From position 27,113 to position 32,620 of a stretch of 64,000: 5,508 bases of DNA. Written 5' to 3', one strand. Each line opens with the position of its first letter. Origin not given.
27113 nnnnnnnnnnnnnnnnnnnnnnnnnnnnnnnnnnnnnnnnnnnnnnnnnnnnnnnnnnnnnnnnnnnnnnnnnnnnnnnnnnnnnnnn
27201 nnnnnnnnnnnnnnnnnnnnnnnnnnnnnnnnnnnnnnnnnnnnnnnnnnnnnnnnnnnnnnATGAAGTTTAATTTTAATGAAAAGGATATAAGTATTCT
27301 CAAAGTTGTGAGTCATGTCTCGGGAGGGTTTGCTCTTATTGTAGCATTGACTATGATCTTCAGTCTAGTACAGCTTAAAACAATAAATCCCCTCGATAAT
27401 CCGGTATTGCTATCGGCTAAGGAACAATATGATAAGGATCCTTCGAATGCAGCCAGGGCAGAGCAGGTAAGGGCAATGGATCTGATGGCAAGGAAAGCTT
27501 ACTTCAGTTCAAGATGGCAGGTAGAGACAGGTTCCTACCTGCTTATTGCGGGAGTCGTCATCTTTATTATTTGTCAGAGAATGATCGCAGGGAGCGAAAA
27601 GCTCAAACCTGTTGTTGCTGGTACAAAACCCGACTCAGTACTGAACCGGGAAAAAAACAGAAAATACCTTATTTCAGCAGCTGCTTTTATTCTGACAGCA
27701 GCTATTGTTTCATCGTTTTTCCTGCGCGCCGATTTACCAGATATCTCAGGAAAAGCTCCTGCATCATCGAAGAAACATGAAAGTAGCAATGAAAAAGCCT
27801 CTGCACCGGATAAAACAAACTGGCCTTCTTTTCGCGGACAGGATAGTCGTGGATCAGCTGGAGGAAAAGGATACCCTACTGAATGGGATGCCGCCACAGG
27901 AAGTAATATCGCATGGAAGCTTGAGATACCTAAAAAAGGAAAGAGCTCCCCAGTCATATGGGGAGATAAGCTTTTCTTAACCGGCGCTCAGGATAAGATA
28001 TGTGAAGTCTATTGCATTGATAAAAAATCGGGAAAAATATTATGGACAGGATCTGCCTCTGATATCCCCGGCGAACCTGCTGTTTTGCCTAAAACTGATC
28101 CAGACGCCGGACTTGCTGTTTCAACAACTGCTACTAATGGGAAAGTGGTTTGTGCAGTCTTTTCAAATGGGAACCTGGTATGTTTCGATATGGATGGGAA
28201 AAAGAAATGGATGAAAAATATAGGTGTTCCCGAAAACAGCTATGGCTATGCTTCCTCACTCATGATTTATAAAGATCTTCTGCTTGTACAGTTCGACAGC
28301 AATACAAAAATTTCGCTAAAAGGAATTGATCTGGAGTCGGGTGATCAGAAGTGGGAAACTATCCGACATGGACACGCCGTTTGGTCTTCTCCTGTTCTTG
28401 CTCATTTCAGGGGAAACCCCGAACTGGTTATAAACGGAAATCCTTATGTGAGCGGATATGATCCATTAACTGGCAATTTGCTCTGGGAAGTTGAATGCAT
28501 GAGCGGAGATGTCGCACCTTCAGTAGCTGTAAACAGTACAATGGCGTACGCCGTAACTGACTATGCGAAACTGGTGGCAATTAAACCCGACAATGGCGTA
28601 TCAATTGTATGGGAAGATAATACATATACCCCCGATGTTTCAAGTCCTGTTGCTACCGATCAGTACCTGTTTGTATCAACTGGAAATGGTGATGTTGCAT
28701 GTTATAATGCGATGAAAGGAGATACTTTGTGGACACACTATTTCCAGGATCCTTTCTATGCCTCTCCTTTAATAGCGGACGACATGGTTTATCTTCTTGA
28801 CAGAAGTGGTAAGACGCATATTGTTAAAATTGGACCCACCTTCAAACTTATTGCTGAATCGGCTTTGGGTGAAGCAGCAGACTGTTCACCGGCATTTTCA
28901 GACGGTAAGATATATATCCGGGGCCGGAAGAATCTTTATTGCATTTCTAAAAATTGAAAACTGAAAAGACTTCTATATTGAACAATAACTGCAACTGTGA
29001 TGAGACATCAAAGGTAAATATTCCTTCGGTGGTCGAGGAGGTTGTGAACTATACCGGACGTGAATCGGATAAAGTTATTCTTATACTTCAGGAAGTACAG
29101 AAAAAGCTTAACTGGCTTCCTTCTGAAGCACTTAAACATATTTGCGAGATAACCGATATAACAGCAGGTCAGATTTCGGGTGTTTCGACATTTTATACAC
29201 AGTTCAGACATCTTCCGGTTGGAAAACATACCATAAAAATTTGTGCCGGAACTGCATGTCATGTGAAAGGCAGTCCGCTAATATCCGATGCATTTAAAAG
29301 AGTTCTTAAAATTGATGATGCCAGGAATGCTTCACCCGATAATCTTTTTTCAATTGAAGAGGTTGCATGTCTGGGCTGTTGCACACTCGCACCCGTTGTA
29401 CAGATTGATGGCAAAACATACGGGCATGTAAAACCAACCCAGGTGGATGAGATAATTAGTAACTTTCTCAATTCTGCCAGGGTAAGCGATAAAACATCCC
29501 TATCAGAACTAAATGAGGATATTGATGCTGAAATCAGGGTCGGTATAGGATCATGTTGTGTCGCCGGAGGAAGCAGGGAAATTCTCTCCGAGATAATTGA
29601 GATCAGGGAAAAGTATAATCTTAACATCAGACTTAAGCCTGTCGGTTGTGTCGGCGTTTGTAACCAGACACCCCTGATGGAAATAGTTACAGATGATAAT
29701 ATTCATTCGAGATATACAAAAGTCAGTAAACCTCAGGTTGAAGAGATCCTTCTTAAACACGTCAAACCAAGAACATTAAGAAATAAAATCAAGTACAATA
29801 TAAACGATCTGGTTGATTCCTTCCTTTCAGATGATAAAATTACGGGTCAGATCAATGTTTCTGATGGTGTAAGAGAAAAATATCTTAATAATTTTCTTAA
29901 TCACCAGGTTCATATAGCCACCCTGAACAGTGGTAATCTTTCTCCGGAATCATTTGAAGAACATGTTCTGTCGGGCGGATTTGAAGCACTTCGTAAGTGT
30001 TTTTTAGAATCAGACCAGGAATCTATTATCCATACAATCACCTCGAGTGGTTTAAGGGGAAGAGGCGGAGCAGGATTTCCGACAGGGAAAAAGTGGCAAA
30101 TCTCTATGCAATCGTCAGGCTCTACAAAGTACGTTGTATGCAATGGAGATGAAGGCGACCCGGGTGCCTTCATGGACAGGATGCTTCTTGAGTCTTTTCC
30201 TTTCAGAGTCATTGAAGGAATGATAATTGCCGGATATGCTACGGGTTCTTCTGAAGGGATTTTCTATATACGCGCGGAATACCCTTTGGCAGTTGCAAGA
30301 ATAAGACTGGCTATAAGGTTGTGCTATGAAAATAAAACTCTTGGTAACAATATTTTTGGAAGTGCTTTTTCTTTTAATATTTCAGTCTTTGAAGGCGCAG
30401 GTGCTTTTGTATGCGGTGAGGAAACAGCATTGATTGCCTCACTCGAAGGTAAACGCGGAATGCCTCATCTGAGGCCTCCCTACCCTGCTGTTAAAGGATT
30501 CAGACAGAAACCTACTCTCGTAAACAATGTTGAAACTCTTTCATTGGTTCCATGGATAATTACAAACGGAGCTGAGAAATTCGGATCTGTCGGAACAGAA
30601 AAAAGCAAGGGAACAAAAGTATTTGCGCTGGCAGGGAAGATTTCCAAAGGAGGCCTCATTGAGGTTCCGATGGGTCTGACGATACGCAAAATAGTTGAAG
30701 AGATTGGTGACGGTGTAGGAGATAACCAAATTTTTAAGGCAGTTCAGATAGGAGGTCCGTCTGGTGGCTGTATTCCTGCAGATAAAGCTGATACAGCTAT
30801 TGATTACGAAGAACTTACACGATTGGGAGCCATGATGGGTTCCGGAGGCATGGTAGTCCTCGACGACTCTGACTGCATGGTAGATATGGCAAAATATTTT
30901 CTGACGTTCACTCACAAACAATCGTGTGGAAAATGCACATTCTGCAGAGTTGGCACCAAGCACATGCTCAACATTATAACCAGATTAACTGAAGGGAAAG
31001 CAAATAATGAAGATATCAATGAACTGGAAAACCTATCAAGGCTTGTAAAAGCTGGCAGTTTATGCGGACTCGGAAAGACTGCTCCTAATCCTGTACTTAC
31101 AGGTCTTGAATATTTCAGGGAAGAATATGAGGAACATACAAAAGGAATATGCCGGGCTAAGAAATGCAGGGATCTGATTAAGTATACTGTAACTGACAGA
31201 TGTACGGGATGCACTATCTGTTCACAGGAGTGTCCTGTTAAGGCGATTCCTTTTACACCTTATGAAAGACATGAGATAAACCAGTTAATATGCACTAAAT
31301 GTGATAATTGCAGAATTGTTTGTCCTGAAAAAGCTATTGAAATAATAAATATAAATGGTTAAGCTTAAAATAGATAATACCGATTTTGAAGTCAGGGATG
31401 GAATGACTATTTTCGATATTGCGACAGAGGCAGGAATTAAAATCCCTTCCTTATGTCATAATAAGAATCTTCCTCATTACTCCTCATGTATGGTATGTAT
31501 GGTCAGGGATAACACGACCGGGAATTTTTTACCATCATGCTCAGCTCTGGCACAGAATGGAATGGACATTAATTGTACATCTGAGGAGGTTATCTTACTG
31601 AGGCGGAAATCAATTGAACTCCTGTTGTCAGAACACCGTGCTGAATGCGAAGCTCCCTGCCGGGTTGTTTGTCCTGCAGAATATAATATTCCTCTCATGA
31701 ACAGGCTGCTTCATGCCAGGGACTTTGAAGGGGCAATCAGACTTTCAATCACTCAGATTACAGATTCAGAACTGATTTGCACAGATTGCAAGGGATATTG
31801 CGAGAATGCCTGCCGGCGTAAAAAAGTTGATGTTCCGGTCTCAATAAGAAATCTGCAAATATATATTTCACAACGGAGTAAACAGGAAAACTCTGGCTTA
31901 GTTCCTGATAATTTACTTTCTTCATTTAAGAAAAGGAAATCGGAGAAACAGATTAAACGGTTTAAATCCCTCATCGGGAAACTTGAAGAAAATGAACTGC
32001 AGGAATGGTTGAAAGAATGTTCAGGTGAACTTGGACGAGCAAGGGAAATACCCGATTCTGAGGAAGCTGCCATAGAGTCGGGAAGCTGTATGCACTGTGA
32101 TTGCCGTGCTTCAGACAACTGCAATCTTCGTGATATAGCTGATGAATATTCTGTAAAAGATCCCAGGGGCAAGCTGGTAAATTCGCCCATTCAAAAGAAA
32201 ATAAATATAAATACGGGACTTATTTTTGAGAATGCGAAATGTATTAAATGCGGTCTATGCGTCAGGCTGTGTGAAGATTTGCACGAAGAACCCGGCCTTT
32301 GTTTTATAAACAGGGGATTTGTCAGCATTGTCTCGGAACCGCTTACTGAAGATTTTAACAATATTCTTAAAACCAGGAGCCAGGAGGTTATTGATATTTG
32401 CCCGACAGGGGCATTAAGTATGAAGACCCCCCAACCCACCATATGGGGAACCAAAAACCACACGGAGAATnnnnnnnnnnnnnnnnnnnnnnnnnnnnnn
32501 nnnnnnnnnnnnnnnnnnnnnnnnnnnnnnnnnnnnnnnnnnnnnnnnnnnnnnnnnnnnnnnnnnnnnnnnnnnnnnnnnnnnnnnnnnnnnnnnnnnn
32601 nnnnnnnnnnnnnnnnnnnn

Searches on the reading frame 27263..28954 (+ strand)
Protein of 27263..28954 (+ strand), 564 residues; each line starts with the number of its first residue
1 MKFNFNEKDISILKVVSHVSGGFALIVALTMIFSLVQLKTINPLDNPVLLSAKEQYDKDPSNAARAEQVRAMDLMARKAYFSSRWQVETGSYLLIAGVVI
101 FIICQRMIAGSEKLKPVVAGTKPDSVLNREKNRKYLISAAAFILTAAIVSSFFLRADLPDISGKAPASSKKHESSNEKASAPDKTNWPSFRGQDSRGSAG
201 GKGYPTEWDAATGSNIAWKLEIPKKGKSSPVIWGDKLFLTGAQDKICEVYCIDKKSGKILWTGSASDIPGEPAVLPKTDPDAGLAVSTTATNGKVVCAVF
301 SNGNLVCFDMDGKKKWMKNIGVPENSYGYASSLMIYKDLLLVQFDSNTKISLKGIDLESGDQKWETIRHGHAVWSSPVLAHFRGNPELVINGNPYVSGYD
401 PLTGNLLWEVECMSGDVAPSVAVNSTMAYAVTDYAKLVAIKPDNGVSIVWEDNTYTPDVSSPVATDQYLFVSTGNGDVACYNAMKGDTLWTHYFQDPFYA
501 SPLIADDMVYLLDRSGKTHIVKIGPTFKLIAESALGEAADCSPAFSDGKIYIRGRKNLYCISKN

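Call 41: search_protein_families(library=pfam, proteins=[window:27263-28954:+], max_evalue=0.001)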
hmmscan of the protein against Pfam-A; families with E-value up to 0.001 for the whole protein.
window:27263-28954:+ (564 aa): 3 families
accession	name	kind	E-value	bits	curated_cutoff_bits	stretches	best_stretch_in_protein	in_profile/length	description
PF13360.13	PQQ_2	-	8.8e-27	94.7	27.6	3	200-325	40-151/233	Outer membrane protein assembly factor BamB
PF13570.13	Beta-prop_ACSF4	-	1.7e-21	77.4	133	2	352-545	73-263/329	Beta-alanine-activating enzyme, beta-propeller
PF01011.28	PQQ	-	0.00045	19.5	26.7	0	460-493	51-84/595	Glucose/ethanol/alcohol dehydrogenase, beta-propeller domain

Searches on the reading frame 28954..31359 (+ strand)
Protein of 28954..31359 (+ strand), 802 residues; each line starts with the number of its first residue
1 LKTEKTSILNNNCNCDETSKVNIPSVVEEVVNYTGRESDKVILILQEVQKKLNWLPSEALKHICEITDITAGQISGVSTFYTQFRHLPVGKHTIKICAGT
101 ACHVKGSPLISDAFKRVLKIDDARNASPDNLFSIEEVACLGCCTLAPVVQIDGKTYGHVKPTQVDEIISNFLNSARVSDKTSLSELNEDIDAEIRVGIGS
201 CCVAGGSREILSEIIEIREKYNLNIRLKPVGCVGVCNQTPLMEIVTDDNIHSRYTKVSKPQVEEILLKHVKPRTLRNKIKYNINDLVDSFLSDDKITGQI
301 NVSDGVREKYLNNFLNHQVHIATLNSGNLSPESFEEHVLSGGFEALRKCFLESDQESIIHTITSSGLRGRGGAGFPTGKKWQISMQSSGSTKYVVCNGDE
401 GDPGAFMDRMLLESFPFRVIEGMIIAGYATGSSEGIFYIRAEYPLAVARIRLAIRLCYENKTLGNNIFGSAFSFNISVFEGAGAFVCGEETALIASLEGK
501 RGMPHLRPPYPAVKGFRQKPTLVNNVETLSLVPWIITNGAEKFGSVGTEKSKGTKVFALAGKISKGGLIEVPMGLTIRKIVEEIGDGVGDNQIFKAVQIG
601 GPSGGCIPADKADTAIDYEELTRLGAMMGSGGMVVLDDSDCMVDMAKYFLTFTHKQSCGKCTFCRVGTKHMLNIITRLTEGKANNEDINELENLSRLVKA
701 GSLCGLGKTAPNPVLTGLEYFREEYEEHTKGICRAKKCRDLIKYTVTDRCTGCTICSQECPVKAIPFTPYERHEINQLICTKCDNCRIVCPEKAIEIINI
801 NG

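Call 41: search_protein_families(library=pfam, proteins=[window:28954-31359:+], max_evalue=0.001)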
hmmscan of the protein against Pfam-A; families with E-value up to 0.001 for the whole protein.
window:28954-31359:+ (802 aa): 7 families
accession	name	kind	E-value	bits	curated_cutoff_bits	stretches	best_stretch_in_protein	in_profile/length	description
PF01257.25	2Fe-2S_thioredx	-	2.1e-48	164.3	24.8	1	28-170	2-143/145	Thioredoxin-like [2Fe-2S] ferredoxin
PF01512.22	Complex1_51K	-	3.7e-43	147.4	31.2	1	362-533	1-149/150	Nuo51 FMN-binding domain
PF10589.14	NADH_4Fe-4S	-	2.3e-31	107.9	23.5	1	644-728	1-85/85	NADH-ubiquinone oxidoreductase-F iron-sulfur binding region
PF14697.11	Fer4_21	-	2.8e-06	27.8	35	1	748-796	6-58/59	4Fe-4S dicluster domain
PF12838.12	Fer4_7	-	7e-06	26.9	27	1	749-794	1-52/52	4Fe-4S dicluster domain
PF00037.32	Fer4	-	1.7e-05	24.8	21.1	1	746-765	4-23/24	4Fe-4S binding domain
PF13187.11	Fer4_9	-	9.3e-05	22.8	27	1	749-795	1-52/52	4Fe-4S dicluster domain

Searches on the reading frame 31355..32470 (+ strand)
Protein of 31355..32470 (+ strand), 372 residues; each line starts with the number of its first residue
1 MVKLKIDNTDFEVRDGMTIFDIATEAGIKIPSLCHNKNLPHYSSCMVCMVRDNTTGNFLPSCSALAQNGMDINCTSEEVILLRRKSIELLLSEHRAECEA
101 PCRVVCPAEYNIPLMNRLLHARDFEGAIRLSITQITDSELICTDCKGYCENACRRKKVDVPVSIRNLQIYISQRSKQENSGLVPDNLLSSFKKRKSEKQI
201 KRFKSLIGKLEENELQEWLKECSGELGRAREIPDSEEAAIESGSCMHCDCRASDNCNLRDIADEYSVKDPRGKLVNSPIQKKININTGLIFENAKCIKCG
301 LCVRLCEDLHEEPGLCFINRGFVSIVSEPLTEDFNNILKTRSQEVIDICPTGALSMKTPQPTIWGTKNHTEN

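Call 41: search_protein_families(library=pfam, proteins=[window:31355-32470:+], max_evalue=0.001)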
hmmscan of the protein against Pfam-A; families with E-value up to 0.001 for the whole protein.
window:31355-32470:+ (372 aa): 4 families
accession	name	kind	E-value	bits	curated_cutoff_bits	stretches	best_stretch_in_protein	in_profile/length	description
PF13510.11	Fer2_4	-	3.3e-12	46.7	22.8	1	1-73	3-78/82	2Fe-2S iron-sulfur cluster binding domain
PF22117.2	Fer4_Nqo3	-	4.5e-08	33.6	27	1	293-354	8-66/67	NADH-quinone oxidoreductase subunit 3, ferredoxin-like domain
PF14691.11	Fer4_20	-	1.8e-07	31.4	25.8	1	97-178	26-111/113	Dihydroprymidine dehydrogenase domain II, 4Fe-4S cluster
PF12838.12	Fer4_7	-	0.00023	22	27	0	142-250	2-43/52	4Fe-4S dicluster domain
